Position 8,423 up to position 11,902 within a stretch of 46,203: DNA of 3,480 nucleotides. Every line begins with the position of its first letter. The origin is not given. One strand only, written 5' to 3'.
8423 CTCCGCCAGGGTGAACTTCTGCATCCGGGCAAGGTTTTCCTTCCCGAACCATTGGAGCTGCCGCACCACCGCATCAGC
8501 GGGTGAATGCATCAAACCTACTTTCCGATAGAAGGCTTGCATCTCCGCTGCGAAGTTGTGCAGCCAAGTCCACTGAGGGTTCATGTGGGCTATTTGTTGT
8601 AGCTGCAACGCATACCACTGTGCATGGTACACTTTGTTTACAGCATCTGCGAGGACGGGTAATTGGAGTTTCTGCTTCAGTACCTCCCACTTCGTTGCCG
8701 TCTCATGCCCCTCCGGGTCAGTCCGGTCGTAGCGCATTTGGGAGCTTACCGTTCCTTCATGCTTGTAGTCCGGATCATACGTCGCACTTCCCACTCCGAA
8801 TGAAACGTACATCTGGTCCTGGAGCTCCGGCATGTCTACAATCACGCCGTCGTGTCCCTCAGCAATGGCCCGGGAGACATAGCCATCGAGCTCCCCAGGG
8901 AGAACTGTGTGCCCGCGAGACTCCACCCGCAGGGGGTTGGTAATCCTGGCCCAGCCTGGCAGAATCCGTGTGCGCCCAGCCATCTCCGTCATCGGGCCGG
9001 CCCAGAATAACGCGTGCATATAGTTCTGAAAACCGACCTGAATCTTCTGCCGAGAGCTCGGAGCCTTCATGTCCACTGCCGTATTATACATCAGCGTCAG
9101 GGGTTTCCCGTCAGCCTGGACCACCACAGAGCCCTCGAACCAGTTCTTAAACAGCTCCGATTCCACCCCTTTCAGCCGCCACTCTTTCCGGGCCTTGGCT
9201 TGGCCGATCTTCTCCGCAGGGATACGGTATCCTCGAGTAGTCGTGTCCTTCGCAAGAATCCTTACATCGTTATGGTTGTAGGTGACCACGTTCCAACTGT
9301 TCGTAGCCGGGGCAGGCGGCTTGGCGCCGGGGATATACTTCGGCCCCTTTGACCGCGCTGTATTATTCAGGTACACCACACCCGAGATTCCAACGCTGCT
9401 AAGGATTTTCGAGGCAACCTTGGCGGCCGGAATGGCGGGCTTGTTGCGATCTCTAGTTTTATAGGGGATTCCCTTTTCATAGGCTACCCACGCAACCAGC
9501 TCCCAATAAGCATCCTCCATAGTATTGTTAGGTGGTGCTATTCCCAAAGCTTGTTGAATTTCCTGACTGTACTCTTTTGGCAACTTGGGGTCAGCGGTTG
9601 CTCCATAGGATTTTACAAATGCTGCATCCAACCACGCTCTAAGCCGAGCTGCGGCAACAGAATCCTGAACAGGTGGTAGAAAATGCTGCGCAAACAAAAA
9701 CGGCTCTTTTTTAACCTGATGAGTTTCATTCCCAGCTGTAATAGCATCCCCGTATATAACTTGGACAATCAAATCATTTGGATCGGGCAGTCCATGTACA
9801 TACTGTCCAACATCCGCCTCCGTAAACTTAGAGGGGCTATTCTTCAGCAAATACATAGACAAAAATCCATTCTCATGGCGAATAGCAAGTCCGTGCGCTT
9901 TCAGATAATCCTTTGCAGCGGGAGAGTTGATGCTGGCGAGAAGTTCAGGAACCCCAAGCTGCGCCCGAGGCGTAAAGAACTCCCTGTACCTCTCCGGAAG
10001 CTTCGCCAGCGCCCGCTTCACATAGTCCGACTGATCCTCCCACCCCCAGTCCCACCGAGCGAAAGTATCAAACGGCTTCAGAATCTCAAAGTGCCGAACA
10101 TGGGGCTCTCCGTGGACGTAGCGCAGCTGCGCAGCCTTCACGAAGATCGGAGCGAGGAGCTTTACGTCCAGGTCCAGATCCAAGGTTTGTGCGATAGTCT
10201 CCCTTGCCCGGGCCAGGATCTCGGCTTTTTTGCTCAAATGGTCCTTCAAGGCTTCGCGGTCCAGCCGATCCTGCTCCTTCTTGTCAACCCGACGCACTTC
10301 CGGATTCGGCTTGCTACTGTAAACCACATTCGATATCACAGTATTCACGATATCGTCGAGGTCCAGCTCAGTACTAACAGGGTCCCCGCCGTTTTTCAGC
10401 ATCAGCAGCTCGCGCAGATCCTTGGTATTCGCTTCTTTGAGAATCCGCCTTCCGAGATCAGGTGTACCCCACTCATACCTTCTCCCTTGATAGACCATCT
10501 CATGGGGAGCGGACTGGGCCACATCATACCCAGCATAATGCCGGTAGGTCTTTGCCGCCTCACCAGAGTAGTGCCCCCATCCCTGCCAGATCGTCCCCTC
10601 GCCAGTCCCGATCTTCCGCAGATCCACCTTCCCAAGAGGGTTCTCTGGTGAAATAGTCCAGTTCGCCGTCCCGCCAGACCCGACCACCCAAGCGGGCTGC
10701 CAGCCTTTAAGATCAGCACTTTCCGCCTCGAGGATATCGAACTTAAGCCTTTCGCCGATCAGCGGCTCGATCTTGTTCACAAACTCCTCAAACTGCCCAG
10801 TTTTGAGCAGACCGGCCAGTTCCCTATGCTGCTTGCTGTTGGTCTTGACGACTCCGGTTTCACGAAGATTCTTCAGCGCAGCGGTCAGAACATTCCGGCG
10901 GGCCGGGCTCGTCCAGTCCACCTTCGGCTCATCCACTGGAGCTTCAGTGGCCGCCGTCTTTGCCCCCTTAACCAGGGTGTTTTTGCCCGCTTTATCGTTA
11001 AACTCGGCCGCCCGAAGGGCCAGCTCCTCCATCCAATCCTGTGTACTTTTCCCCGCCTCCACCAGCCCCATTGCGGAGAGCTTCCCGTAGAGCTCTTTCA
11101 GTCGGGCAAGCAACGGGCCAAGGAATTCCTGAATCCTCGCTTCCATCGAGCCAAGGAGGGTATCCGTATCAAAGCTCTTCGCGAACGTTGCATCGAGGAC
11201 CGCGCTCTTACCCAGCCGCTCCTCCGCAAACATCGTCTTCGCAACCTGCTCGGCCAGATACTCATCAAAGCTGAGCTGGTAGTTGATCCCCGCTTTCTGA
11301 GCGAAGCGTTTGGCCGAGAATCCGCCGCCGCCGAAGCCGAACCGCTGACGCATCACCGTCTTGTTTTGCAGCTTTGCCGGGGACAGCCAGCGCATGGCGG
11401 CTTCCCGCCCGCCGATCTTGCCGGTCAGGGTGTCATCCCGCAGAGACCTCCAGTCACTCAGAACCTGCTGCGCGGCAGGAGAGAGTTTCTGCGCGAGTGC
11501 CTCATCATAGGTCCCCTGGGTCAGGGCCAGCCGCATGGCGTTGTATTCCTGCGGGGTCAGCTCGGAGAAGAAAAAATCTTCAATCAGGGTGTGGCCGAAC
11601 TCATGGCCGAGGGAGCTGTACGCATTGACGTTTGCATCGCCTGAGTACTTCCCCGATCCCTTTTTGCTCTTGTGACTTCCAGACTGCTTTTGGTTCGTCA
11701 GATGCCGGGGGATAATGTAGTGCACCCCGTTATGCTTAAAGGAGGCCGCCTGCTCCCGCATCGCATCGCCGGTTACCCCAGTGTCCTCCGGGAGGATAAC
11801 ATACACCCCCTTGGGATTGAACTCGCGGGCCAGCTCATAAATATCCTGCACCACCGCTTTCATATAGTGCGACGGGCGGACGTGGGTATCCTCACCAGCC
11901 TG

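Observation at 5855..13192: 2445-aa virion giant protein combining HExxH, polyvalent-protein-like modules and a membrane-associated C-terminus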

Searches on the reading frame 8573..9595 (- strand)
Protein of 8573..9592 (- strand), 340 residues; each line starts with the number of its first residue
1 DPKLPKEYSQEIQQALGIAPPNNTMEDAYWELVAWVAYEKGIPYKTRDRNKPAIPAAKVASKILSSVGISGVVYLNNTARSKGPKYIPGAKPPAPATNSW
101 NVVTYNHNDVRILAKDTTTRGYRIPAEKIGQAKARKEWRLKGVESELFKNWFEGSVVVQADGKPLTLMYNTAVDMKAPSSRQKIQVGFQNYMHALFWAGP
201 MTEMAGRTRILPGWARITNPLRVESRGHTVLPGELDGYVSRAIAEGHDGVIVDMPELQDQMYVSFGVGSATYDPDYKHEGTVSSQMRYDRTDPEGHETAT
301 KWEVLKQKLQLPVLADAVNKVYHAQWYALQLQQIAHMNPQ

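Call 19: search_protein_families(library=pfam, proteins=[window:8573-9592:-], max_evalue=10)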
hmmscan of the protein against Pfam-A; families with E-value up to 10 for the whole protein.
window:8573-9592:- (340 aa): 1 family
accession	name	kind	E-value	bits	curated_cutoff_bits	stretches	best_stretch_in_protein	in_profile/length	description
PF04717.18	Phage_base_V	-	0.052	14.3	23.8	1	173-209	6-44/75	Type VI secretion system/phage-baseplate injector OB domain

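Call 29: find_homologous_proteins(query=A1, max_evalue=0.01)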
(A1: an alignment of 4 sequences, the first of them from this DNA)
Query A1 (4 sequences): 5398 candidates shared short words with the query, none scored E <= 0.01.

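Call 35: search_protein_representatives(alignment_id=A1)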
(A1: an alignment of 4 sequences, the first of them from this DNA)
Query: 4 sequences, 277 profile positions. Proteins with E-value up to 0.001 (for the whole library): 1295; up to 1e-10: 198; up to 1e-30: 17. The best 150 are listed.
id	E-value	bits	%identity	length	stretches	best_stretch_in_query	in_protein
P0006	8.7e-132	454.9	-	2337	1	8-277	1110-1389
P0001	1.4e-131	454.2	-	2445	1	1-276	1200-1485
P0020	1.8e-67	243.9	-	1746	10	135-248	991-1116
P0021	1.3e-54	201.7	-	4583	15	135-218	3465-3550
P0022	5.1e-54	199.8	-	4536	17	138-227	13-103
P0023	2.1e-51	191.2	-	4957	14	138-258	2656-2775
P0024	8.5e-45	169.5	-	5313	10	130-257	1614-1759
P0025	3.8e-41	157.5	-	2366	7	137-259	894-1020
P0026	6.9e-41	156.7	-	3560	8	135-228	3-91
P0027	2.0e-40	155.2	-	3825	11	133-217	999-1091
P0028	6.4e-36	140.4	-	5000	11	132-247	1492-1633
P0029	1.8e-35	139.0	-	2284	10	133-257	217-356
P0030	3.1e-33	131.6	-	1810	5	135-259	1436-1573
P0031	3.3e-33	131.5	-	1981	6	138-249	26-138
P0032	3.7e-32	128.0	-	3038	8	132-258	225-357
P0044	9.9e-24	100.4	-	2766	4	38-244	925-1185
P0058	2.6e-21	92.5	-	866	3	138-259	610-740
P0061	1.9e-20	89.6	-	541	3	139-245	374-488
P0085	3.1e-16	75.8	-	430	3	110-246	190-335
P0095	2.5e-15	72.8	-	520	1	23-256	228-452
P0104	1.0e-14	70.8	-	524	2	136-257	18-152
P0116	9.5e-14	67.7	-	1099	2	23-175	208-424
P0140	7.8e-13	64.7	-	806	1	51-245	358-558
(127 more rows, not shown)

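Call 36: search_protein_families(library=pfam, proteins=[P0095, P0061, P0104, P0058, P0116, P0140, P0020, P0044, P0085], max_evalue=0.001)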
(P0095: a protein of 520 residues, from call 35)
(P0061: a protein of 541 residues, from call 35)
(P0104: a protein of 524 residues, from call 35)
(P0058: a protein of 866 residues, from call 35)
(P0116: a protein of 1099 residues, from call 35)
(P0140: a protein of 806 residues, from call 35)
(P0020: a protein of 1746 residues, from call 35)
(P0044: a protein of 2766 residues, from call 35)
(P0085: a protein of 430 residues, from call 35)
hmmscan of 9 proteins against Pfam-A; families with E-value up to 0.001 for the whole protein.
P0095 (520 aa): 1 family
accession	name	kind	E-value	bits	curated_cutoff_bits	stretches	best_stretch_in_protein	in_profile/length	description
PF18760.7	ART-PolyVal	-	5.1e-28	99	31.2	1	348-467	1-140/140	ADP-Ribosyltransferase in polyvalent proteins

P0061 (541 aa): 1 family
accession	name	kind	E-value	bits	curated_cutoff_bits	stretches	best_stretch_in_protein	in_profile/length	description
PF18760.7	ART-PolyVal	-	2.8e-64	216.5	31.2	3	36-180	1-137/140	ADP-Ribosyltransferase in polyvalent proteins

P0104 (524 aa): 1 family
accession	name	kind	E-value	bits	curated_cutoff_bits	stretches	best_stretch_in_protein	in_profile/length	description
PF18760.7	ART-PolyVal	-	1.4e-34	120.3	31.2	2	34-163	2-137/140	ADP-Ribosyltransferase in polyvalent proteins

P0058 (866 aa): 1 family
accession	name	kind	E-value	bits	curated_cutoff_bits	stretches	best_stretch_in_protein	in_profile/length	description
PF18760.7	ART-PolyVal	-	2e-58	197.5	31.2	3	442-591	1-139/140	ADP-Ribosyltransferase in polyvalent proteins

P0116 (1099 aa): 3 families
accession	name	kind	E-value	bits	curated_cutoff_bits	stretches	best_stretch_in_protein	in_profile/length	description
PF23802.1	DUF7178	-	3.7e-27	95.9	27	3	666-745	13-91/193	Family of unknown function (DUF7178)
PF18760.7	ART-PolyVal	-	5.8e-24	85.9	31.2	1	400-582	1-140/140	ADP-Ribosyltransferase in polyvalent proteins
PF13151.12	DUF3990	-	3.7e-07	30.4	32.2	1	407-474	2-65/152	Protein of unknown function (DUF3990)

P0140 (806 aa): 2 families
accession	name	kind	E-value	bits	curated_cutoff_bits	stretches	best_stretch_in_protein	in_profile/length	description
PF18760.7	ART-PolyVal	-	1.2e-31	110.8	31.2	1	449-583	1-140/140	ADP-Ribosyltransferase in polyvalent proteins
PF13151.12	DUF3990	-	0.00091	19.4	32.2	0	456-521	2-64/152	Protein of unknown function (DUF3990)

P0020 (1746 aa): 3 families
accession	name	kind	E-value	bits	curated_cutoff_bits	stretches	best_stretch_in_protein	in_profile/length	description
PF18760.7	ART-PolyVal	-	2.4e-178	586.2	31.2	10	1369-1523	1-140/140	ADP-Ribosyltransferase in polyvalent proteins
PF12850.12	Metallophos_2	-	0.00047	20.6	27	0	118-214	28-91/154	Calcineurin-like phosphoesterase superfamily domain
PF20093.5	DUF6484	-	0.00058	20.9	27.6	0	1562-1583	7-28/61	Domain of unknown function (DUF6484)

P0044 (2766 aa): 7 families
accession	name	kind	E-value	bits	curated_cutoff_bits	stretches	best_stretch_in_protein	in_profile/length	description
PF18760.7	ART-PolyVal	-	3.4e-106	352.3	31.2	4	1451-1583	1-140/140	ADP-Ribosyltransferase in polyvalent proteins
PF18838.6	LPD23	-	9.6e-18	64.2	27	1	1592-1649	1-58/58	Large polyvalent protein associated domain 23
PF18796.6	LPD1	-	9e-15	54.9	27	1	2509-2578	3-77/78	Large polyvalent protein-associated domain 1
PF13151.12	DUF3990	-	1e-10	41.9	32.2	1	1458-1505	2-46/152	Protein of unknown function (DUF3990)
PF00583.31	Acetyltransf_1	-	8.2e-09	36.2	20.7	1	204-265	28-90/116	Acetyltransferase (GNAT) family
PF13508.13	Acetyltransf_7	-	3.7e-08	34.1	27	1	213-263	6-57/84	Acetyltransferase (GNAT) domain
PF13673.13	Acetyltransf_10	-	0.00087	19.7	23.6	0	214-263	35-80/128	Acetyltransferase (GNAT) domain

P0085 (430 aa): 2 families
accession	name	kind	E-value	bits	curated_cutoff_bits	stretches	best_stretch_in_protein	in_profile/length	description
PF18760.7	ART-PolyVal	-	4.9e-47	160.6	31.2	2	231-421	1-140/140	ADP-Ribosyltransferase in polyvalent proteins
PF13151.12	DUF3990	-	1.1e-05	25.6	32.2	1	238-281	2-43/152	Protein of unknown function (DUF3990)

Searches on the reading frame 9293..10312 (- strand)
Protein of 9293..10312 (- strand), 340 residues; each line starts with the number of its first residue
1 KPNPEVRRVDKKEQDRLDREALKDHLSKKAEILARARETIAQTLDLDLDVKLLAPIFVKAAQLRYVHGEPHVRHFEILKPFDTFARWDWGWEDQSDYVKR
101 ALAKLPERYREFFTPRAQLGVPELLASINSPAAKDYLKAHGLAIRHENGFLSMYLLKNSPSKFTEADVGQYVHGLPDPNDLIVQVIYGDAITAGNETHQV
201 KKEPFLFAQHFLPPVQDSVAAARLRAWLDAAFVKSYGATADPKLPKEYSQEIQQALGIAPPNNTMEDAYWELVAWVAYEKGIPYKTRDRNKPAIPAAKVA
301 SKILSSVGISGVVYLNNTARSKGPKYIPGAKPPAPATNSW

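Call 19: search_protein_families(library=pfam, proteins=[window:9293-10312:-], max_evalue=10)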
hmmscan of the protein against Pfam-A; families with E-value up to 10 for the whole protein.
window:9293-10312:- (340 aa): 1 family
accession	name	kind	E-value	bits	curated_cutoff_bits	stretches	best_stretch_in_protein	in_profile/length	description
PF08281.18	Sigma70_r4_2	-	0.076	13.1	25.7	1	97-114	3-20/54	Sigma-70, region 4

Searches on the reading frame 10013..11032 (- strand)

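Call 19: search_protein_families(library=pfam, proteins=[window:10013-11032:-], max_evalue=10)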
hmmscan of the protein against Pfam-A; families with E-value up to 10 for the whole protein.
window:10013-11032:- (340 aa): 1 family
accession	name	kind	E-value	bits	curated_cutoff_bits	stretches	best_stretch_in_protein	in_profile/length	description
PF09661.15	DUF2398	-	0.0031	17.1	26.9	1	20-65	96-139/363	Protein of unknown function (DUF2398)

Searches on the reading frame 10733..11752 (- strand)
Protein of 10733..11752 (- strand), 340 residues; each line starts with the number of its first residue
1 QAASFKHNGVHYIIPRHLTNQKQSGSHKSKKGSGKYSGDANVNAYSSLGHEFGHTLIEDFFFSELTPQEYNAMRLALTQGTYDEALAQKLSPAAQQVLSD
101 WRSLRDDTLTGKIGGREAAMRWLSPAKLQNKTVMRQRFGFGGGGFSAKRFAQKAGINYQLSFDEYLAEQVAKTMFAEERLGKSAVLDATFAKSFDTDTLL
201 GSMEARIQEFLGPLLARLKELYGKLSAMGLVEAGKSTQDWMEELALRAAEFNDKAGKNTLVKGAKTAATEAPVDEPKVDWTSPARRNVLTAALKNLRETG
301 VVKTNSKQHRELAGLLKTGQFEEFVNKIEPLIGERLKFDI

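Call 19: search_protein_families(library=pfam, proteins=[window:10733-11752:-], max_evalue=10)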
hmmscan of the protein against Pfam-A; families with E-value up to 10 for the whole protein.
window:10733-11752:- (340 aa): 1 family
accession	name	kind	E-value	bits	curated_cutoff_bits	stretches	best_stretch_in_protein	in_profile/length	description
PF09661.15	DUF2398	-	0.0026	17.4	26.9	1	260-305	96-139/363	Protein of unknown function (DUF2398)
